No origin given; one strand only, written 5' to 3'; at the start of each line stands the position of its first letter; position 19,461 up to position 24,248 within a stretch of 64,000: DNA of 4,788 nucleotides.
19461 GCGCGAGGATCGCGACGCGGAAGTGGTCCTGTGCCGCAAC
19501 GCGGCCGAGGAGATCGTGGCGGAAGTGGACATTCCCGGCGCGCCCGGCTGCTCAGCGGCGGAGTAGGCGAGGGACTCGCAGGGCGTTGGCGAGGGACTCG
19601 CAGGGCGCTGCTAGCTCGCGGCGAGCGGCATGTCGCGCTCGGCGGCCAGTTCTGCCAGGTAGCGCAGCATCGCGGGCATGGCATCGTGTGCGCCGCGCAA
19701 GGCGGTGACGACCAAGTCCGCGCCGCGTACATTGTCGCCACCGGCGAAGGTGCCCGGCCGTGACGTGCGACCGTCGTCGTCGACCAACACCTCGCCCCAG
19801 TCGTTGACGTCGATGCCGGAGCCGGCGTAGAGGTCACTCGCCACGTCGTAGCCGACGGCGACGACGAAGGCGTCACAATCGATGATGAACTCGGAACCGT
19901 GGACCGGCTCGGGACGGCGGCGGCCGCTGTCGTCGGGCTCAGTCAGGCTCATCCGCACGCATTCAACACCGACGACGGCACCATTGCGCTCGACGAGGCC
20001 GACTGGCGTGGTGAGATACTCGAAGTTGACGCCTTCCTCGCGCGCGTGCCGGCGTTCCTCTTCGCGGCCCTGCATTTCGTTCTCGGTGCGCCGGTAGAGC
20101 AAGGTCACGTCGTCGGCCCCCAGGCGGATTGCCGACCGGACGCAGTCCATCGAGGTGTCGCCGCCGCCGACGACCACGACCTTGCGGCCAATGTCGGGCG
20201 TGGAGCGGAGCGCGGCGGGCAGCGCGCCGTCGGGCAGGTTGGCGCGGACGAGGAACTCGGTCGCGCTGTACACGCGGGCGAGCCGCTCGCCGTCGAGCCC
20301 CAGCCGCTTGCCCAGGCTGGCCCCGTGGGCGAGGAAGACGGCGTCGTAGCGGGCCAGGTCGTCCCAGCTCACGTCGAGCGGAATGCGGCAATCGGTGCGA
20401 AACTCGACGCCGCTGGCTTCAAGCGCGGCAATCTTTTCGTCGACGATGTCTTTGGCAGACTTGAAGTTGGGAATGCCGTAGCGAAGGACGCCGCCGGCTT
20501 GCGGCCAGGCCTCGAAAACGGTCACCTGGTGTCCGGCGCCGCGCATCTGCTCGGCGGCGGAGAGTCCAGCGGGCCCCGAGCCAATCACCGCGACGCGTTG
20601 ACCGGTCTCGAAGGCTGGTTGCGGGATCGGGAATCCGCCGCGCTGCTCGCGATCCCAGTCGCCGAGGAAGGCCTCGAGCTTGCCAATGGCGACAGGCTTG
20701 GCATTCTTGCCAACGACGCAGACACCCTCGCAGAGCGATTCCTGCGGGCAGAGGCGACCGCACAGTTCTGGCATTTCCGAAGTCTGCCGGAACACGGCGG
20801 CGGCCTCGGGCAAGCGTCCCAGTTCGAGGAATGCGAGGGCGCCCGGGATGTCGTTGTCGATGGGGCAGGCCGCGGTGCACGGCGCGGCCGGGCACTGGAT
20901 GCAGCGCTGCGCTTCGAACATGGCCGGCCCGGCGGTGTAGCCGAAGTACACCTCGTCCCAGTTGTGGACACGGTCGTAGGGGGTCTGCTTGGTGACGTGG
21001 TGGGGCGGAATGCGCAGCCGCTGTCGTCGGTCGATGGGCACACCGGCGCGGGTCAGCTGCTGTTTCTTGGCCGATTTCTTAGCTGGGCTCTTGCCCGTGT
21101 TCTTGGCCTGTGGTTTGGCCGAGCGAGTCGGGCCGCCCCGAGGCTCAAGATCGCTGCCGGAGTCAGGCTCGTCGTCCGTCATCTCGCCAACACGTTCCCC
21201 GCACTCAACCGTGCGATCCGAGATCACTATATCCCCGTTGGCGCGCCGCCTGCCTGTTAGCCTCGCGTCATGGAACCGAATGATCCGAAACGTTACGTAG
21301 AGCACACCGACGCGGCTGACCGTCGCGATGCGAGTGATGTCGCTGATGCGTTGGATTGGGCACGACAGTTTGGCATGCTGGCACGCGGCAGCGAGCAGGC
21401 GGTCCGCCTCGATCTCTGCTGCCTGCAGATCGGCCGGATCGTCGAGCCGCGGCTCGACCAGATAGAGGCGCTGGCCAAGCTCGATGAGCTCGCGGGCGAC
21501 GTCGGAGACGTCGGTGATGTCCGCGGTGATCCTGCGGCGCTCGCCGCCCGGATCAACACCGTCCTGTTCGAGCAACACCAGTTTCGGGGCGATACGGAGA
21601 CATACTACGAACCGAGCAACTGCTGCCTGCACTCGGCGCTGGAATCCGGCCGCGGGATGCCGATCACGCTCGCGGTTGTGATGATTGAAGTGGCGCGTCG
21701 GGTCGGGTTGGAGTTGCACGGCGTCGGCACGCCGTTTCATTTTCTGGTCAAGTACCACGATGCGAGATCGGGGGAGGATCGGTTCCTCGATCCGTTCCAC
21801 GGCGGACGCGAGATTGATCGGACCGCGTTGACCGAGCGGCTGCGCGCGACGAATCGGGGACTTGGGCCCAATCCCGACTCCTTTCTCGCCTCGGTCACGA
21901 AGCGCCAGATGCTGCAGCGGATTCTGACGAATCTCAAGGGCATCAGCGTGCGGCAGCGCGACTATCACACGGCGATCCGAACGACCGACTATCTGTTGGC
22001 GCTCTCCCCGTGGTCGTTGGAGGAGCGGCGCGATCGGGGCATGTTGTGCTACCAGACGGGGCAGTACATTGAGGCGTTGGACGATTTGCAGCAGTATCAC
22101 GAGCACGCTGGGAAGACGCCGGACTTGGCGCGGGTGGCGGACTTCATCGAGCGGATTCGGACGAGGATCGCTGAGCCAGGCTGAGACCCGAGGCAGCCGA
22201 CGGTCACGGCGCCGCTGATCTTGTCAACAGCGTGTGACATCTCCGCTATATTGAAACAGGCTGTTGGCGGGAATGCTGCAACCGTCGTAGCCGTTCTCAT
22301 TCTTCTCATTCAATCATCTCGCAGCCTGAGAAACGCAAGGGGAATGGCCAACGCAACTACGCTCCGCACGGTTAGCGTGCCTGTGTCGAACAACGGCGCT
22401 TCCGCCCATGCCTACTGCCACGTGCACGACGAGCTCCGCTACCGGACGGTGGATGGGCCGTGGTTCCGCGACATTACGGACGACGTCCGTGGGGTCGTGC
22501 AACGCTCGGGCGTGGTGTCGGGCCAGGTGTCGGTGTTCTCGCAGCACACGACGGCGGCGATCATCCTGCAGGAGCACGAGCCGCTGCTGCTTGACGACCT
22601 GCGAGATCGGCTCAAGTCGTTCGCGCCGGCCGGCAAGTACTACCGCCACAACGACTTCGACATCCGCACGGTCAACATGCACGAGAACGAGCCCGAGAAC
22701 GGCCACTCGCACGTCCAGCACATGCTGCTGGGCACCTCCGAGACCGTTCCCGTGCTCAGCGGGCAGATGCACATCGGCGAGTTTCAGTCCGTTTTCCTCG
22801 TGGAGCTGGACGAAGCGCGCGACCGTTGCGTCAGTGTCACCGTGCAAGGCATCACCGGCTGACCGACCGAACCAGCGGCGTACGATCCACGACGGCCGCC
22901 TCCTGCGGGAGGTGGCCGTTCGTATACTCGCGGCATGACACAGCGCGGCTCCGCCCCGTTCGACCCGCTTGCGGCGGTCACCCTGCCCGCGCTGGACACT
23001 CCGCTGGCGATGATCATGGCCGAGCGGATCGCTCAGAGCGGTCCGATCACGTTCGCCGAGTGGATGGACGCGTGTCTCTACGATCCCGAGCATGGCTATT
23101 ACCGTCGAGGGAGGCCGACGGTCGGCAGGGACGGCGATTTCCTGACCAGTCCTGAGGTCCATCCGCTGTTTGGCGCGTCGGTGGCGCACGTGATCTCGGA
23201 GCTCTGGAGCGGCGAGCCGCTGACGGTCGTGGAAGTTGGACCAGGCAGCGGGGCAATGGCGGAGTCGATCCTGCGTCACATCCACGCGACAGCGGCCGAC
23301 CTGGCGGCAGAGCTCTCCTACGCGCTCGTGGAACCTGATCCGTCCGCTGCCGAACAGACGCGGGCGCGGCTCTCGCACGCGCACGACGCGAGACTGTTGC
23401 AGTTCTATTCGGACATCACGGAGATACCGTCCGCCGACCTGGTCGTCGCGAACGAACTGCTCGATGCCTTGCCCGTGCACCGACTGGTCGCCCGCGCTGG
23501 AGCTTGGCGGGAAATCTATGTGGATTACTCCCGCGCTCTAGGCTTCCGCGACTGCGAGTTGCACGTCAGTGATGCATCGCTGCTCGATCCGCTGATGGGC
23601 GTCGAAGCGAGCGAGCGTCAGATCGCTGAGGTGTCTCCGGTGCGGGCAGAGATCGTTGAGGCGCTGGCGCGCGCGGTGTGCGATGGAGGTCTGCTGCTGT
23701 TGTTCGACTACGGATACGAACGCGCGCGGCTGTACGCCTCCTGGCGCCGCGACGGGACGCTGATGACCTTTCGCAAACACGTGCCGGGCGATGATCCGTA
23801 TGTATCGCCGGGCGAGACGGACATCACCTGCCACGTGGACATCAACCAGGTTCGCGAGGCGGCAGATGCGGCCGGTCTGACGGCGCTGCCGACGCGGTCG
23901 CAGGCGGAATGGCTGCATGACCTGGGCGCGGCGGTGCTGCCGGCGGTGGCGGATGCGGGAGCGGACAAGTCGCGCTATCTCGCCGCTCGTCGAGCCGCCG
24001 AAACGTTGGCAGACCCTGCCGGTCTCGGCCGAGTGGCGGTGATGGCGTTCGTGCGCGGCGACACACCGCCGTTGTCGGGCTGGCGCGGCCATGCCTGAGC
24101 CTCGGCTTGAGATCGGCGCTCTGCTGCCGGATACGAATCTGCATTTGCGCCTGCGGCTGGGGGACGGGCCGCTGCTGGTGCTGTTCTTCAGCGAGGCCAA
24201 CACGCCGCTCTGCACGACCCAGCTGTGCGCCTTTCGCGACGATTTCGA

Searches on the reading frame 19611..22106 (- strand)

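Call 56: search_protein_families(library=pfam, proteins=[window:19611-22106:-], max_evalue=0.00001)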
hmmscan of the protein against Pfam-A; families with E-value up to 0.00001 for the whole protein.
window:19611-22106:- (831 aa): 7 families
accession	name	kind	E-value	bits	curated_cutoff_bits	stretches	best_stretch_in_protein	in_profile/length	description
PF07992.20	Pyr_redox_2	-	1.7e-35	123.3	26.1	1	504-804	2-289/291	Pyridine nucleotide-disulphide oxidoreductase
PF14691.11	Fer4_20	-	2e-33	115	25.8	1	379-488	1-111/113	Dihydroprymidine dehydrogenase domain II, 4Fe-4S cluster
PF00070.33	Pyr_redox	-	3.4e-10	40.7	22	0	642-715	1-78/82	Pyridine nucleotide-disulphide oxidoreductase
PF13738.12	Pyr_redox_3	-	5.1e-07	29.7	30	0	640-787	164-302/305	Pyridine nucleotide-disulphide oxidoreductase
PF13450.12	NAD_binding_8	-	5.8e-07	30.1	21.9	1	507-540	1-34/68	NAD(P)-binding Rossmann-like domain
PF01262.27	AlaDh_PNT_C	-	5.8e-06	26.3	23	0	504-535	30-61/214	Alanine dehydrogenase/PNT, C-terminal domain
PF01266.30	DAO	-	9.5e-06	25.8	27.9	0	504-613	1-128/353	FAD dependent oxidoreductase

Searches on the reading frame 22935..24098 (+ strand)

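Call 57: search_protein_families(library=pfam, proteins=[window:22935-24098:+], max_evalue=0.00001)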
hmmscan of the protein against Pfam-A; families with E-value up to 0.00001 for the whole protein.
window:22935-24098:+ (387 aa): 2 families
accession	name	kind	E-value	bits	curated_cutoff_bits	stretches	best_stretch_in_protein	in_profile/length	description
PF02636.23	Methyltransf_28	-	6.9e-48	163.7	23.3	1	90-318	9-246/249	Putative S-adenosyl-L-methionine-dependent methyltransferase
PF08242.18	Methyltransf_12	-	2.9e-06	28.3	30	0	99-181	1-80/98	Methyltransferase domain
